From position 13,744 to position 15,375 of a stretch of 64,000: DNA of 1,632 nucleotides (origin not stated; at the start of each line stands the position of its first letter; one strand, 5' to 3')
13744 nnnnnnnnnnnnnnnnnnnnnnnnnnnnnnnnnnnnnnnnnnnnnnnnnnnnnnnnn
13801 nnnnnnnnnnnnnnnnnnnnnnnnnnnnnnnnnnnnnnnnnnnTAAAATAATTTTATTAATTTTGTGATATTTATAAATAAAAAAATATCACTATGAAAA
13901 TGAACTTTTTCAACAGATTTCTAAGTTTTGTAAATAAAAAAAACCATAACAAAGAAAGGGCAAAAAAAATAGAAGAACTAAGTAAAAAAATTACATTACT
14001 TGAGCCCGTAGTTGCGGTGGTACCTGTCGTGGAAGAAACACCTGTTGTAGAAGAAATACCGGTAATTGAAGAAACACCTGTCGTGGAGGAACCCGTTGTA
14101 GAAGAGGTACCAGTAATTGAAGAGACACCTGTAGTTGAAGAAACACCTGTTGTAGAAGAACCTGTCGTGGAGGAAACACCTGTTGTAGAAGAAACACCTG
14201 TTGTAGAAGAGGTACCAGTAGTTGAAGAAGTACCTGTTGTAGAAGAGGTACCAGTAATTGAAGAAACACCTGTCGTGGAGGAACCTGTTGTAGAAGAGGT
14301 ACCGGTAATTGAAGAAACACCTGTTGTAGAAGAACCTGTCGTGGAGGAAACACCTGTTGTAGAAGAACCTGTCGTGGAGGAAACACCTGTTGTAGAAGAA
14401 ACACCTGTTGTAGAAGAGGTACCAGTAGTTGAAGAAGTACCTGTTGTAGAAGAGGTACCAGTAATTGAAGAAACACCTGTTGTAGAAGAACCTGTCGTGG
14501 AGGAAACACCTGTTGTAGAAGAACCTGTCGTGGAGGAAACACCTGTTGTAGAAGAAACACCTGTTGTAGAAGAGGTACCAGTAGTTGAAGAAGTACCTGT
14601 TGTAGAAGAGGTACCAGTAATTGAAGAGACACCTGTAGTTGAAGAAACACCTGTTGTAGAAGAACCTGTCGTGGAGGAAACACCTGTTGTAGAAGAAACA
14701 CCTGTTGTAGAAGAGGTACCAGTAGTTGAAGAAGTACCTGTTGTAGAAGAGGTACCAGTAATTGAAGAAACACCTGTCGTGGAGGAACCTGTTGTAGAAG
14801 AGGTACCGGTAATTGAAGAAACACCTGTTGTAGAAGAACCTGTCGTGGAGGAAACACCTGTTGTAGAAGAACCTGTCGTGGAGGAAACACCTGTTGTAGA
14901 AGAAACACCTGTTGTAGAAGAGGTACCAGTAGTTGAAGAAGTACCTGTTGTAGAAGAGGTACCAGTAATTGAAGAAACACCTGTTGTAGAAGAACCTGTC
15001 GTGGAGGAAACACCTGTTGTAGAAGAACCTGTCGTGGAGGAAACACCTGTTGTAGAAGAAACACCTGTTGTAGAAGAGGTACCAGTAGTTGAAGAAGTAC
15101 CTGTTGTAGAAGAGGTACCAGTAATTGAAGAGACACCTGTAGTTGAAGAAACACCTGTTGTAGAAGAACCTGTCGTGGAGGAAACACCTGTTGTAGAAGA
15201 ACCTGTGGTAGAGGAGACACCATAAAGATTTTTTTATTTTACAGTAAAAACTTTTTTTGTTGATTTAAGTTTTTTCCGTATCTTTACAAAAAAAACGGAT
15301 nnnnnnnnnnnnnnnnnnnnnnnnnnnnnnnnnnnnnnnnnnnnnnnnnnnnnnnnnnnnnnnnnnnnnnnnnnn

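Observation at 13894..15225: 443-aa protein made almost entirely of acidic PVVEE/PVIEE hexapeptide repeats with higher-order periodicity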

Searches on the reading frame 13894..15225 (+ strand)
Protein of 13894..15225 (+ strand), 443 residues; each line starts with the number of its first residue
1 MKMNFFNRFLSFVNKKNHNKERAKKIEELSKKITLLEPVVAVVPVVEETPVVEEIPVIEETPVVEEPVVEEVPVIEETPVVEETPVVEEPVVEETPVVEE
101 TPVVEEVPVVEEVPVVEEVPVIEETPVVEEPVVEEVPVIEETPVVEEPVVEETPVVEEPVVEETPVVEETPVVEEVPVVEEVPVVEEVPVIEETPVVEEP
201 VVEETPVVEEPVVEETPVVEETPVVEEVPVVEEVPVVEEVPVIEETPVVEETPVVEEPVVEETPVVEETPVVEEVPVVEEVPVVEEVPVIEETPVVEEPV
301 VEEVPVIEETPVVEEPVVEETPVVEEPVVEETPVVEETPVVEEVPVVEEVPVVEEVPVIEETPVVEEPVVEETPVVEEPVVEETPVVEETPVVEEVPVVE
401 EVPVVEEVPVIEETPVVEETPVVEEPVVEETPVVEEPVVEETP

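Call 7: search_protein_families(library=pfam, proteins=[window:13894-15225:+], max_evalue=0.01)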
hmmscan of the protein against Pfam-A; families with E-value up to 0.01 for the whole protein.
window:13894-15225:+ (443 aa): 2 families
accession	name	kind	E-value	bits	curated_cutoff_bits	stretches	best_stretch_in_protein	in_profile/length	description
PF20854.2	LED_rpt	-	1.3e-22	80.8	59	4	214-257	5-48/176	LED repeat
PF25084.1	LbH_EIF2B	-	9.3e-05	22.8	54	0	46-128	18-99/105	EIF2B subunit epsilon LbH domain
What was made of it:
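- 14023..15222 (+): Acidic repeat array, aa 44-443: 69 units of 15 or 18 nt (PVVEE, T/V/I-PV[V/I]EE) plus a terminal TP. Net charge is -138. It is predicted disordered or extended, with a contour length of about 125-145 nm if fully extended. Pfam LED_rpt 80.8 bits (call 7).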

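Call 9: find_homologous_proteins(query=window:13894-15225:+)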
Query window:13894-15225:+ (443 aa): 574 proteins with E <= 0.001 among 8000 candidates; the best 120 are listed.
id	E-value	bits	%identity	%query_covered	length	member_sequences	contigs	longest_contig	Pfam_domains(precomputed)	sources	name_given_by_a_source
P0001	7.2e-42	162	62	15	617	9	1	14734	PF00528.28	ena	-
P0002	2.8e-41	160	57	88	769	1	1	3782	PF00528.28,PF02095.22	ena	-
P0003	3.5e-33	133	49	44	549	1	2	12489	PF13240.12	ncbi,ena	-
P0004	2.6e-31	127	50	44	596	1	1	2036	PF20854.2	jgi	jgi:hypothetical protein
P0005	3.9e-30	123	54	47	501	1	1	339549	PF00112.30,PF13529.14,PF02095.22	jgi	jgi:C1A family cysteine protease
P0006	1.0e-28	118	55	15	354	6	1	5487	PF02095.22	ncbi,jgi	jgi:hypothetical protein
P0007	4.9e-27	113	66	31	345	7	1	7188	PF02095.22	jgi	jgi:hypothetical protein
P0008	6.6e-27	112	50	11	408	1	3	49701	PF05257.23,PF20854.2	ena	-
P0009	7.0e-26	109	66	12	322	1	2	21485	PF02095.22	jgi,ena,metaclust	metaclust:\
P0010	1.7e-25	108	56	6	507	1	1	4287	PF13733.13,PF02095.22,PF02709.21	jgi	jgi:N-terminal region of glycosyl transferase group 7/N-terminal domain of galactosyltransferase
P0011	2.0e-25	107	59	10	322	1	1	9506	PF02095.22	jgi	jgi:hypothetical protein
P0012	2.7e-25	107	58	85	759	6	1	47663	PF00528.28,PF02095.22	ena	-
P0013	2.8e-22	97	67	30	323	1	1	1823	-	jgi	jgi:hypothetical protein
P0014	5.2e-22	96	52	37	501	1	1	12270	PF13240.12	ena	-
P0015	1.3e-20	92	72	12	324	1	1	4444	PF02095.22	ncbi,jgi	jgi:hypothetical protein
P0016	1.7e-20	91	72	12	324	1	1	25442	-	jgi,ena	jgi:hypothetical protein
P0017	6.1e-20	89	55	28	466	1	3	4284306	PF01551.30,PF20854.2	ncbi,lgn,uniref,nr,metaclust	ncbi:M23 family metallopeptidase [Acetobacterium bakii]|uniref:M23ase beta-sheet core domain-contain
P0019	7.0e-20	89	61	7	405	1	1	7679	PF05257.23,PF20854.2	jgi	-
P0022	5.1e-19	86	73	16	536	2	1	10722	PF00575.30,PF23459.2,PF20854.2,PF21710.4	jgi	jgi:ribosomal protein S1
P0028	1.4e-17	82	26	27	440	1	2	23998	PF20854.2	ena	-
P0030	3.1e-17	80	45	48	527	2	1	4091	PF06414.19,PF02881.25,PF13604.13,PF13245.13,PF00448.29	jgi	-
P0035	2.9e-16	77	59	9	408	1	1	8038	PF05257.23,PF20854.2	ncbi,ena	-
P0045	2.8e-15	74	34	26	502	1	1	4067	PF20854.2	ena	-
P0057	1.3e-13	69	46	13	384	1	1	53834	PF05257.23,PF20854.2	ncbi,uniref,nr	ncbi:CHAP domain-containing protein [Ileibacterium valens]|uniref:CHAP domain-containing protein n=1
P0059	2.3e-13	68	46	13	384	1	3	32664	PF05257.23,PF20854.2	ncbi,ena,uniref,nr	ncbi:CHAP domain-containing protein [Ileibacterium valens]|uniref:CHAP domain-containing protein n=1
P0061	3.2e-13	67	46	13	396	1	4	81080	PF05257.23,PF20854.2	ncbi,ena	-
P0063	3.9e-13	67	39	24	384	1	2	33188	PF05257.23,PF20854.2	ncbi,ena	-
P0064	4.1e-13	67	46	13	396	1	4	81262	PF20854.2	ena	-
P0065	4.8e-13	67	58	23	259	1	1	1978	PF01196.25,PF20854.2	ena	-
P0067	7.5e-13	66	45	9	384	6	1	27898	PF05257.23,PF20854.2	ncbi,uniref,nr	ncbi:CHAP domain-containing protein [Ileibacterium valens]|uniref:CHAP domain-containing protein n=1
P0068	7.9e-13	66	46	13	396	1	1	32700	PF05257.23,PF20854.2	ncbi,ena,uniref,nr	ncbi:CHAP domain-containing protein [Ileibacterium valens]|uniref:CHAP domain-containing protein n=5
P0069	7.9e-13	66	46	13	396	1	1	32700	PF05257.23,PF20854.2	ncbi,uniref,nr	ncbi:CHAP domain-containing protein [Ileibacterium valens]|uniref:CHAP domain-containing protein n=1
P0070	8.5e-13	66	-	-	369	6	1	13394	PF01424.29,PF14804.12,PF13083.14,PF20854.2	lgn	-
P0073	1.4e-12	65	50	11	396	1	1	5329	PF05257.23,PF20854.2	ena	-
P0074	1.7e-12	65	50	11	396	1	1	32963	PF05257.23,PF20854.2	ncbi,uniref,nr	ncbi:C40 family peptidase [Ileibacterium valens]|uniref:C40 family peptidase n=2 Tax=Ileibacterium v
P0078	3.0e-12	64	42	35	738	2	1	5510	PF20854.2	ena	-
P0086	7.8e-12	63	-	-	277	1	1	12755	PF01196.25,PF20854.2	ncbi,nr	ncbi:MAG: 50S ribosomal protein L17 [Cryomorphaceae bacterium]|nr:50S ribosomal protein L17 [Cryomor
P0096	9.1e-11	59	-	-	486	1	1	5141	PF02881.25,PF13401.13,PF00448.29,PF02095.22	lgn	-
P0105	1.8e-10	58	39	41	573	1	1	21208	PF20854.2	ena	-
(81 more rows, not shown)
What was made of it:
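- Tried and rejected: Whole-protein homology search (call 9): 574 hits, all compositional.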

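Call 14: find_encoding_contigs(protein=window:13894-15225:+, flank=8000)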
Protein window:13894-15225:+ (443 aa): no gene with exactly this product is on record in the collection.

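Call 24: search_protein_families(library=phrogs, proteins=[window:13894-15225:+], max_evalue=0.001)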
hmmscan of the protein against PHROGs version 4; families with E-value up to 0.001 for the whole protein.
window:13894-15225:+ (443 aa): 2 families
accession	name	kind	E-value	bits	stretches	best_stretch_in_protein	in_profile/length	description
phrog_5070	-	unknown function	1.3e-20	74.6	3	210-313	70-175/182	-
phrog_7964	-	unknown function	5.6e-11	42.9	0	163-274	81-194/269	-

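Call 27: find_encoding_contigs(protein=P0016, flank=6000, max_places=3)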
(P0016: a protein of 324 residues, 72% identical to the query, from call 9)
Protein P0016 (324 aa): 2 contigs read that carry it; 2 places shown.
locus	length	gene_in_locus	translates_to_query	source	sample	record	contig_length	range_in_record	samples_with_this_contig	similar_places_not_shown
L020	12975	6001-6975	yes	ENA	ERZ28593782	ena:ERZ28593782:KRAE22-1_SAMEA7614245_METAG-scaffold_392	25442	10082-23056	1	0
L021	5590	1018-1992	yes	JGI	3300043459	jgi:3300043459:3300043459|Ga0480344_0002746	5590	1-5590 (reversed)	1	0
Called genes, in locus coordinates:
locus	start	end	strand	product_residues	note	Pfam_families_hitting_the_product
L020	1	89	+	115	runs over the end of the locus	-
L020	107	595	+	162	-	-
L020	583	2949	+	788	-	-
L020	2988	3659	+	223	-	PF00574:CLP_protease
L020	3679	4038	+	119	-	-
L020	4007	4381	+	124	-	-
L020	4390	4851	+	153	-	PF20216:DUF6576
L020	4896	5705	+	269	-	PF04542:Sigma70_r2, PF04545:Sigma70_r4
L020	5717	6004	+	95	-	-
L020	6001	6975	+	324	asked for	-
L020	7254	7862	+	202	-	-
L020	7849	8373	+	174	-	-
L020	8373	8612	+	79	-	-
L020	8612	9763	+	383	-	-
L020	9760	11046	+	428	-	-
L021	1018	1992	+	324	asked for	-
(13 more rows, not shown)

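Call 33: predict_structure(protein=window:13894-15225:+)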
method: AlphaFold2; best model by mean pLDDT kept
length: 443 residues; sequences in the alignment: 1
mean_pLDDT: 33.8   pTM: 0.17
mean pLDDT of the five models: 33.8, 33.4, 30.6, 28.9, 26.0
residues with pLDDT >= 90: 0; 70-90: 0; 50-70: 1; < 50: 442
segments of 3 or more residues with pLDDT < 50: 1-22, 24-443
pLDDT, mean of each block of 10 residues (from residue 1): 29 37 43 30 26 29 31 30 32 32 29 28 32 32 37 42 39 39 30 32 41 42 46 36 29 34 36 39 32 29 31 33 39 37 36 30 32 38 37 35 30 28 28 32 30
secondary structure, 60 per line:
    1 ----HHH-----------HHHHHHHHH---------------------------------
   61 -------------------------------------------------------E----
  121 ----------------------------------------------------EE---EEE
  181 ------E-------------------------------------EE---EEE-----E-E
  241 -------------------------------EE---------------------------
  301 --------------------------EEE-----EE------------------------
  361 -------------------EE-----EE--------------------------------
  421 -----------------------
elements in order: H19-27 E178-180 E230-232 E327-329
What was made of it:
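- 13894..14022 (+): Non-repeat N-terminal module, aa 1-43 (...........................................). It is basic (net +6), with a possible short amphipathic helix at aa 5-15 and a charged helix at aa 19-27. It is invariant across alleles except one A23V. AF2 places helices at 5-7 and 19-27 with low confidence (call 33).
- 14023..15222 (+): AF2 pLDDT below 50 throughout (call 33).
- On Left-handed beta-helix hexapeptide-repeat proteins: AF2 gives no fold, pLDDT 33.8 (call 33).
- On Pentapeptide-repeat DNA mimics (MfpA/Qnr) and Ocr/ArdA: No confident structure (call 33).
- AF2 pLDDT 33.8 (call 33). There is no fold or oligomerisation domain (call 33).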

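Call 49: find_related_loci(query=window:13894-15225:+, collection=genome_contigs, flank=2500)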
Query window:13894-15225:+ (443 aa) in genome_contigs; peptide patterns used: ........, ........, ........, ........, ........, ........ (x = any residue, [..] = any of these).
138 stretches matched a pattern; 4 encode a relative of the query (tblastn E <= 1e-3); 4 distinct loci.
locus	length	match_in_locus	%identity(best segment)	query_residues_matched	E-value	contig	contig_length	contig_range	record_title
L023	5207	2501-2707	59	59-443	3e-14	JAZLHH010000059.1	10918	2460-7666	MAG: Candidatus Limivicinus sp. isolate T1900044981_TA20190043.MAGScoT_cleanbin_000053 SGB_4138_k141_2190498, whole geno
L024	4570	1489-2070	46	38-443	4e-9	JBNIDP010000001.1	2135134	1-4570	MAG: Candidatus Bathyarchaeia archaeon isolate Bathy6-F86_MillB Bathy86_contig1, whole genome shotgun sequence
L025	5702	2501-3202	45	43-443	7e-8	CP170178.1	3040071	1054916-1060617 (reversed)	MAG: Candidatus Bathyarchaeia archaeon isolate Bathy6-F90_cMAG_MillC chromosome, complete genome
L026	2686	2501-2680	49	325-441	9e-7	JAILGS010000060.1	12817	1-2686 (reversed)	MAG: Lachnospiraceae bacterium isolate RUI104 k141_6879339_flag=0_multi=20.1076_len=12817, whole genome shotgun sequence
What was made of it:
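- Tried and rejected: GTDB genome scan (call 49): 4 unrelated low-complexity hits (Clostridia, Bathyarchaeia), with no host clue.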

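Call 58: search_dna_similar(query=window:13894-15225:+, collection=phages, mode=protein, max_evalue=0.001, max_rows=30)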
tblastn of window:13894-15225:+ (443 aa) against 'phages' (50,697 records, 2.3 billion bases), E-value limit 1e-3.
No match.
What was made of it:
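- No similarity to any isolated-phage gene was found (call 58), and the PHROG hits are of unknown function (call 24).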

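Call 77: search_solved_structures(query=window:13894-15225:+, max_evalue=1)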
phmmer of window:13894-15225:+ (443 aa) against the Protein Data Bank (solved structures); distinct sequences matched with E-value up to 1: 3.
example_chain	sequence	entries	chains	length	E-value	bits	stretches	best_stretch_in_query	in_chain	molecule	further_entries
9eho_HH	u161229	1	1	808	0.0031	19.5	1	204-337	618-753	Small ribosomal subunit protein eS6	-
3wmm_C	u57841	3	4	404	0.071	15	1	118-188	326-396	Photosynthetic reaction center C subunit | Photosynthetic reaction center cytochrome c subunit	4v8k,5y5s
9fks_b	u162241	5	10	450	0.21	13.4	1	295-436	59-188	Cytochrome c1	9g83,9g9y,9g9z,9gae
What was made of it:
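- No PDB relative (call 77).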

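Call 87: search_protein_families(library=ncbifam, proteins=[window:13894-15225:+], max_evalue=0.01)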
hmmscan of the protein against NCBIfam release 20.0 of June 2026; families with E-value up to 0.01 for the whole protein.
window:13894-15225:+ (443 aa): 0 families
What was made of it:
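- Closest known: DNA-mimic anti-restriction proteins. Different: Here there is no fold (call 33), no family match (calls 7, 24, 87) and a much lower linear charge density.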

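Call 96: predict_structure(alignment_id=A1)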
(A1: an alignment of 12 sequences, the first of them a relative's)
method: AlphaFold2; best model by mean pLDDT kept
length: 280 residues; sequences in the alignment: 12
mean_pLDDT: 45.2   pTM: 0.23
mean pLDDT of the five models: 45.2, 45.1, 45.1, 44.1, 41.8
residues with pLDDT >= 90: 0; 70-90: 2; 50-70: 114; < 50: 164
segments of 3 or more residues with pLDDT < 50: 26-38, 69-71, 73-75, 91-94, 134-140, 162-280
pLDDT, mean of each block of 10 residues (from residue 1): 61 56 49 45 51 52 51 50 52 52 57 58 57 49 51 53 40 32 37 37 34 29 32 35 37 38 38 34
secondary structure, 60 per line:
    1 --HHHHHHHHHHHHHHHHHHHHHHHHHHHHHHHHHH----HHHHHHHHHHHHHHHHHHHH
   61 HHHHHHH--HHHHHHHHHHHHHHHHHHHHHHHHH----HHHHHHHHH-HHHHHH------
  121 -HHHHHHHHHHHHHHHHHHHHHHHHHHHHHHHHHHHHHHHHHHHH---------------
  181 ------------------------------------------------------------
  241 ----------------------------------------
elements in order: H3-36 H41-67 H70-94 H99-107 H109-114 H122-165
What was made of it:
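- Tried and rejected: AF2 of the 4-TM paralogue gave pLDDT 45 (call 96), too poor for a fold search, so none was run.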
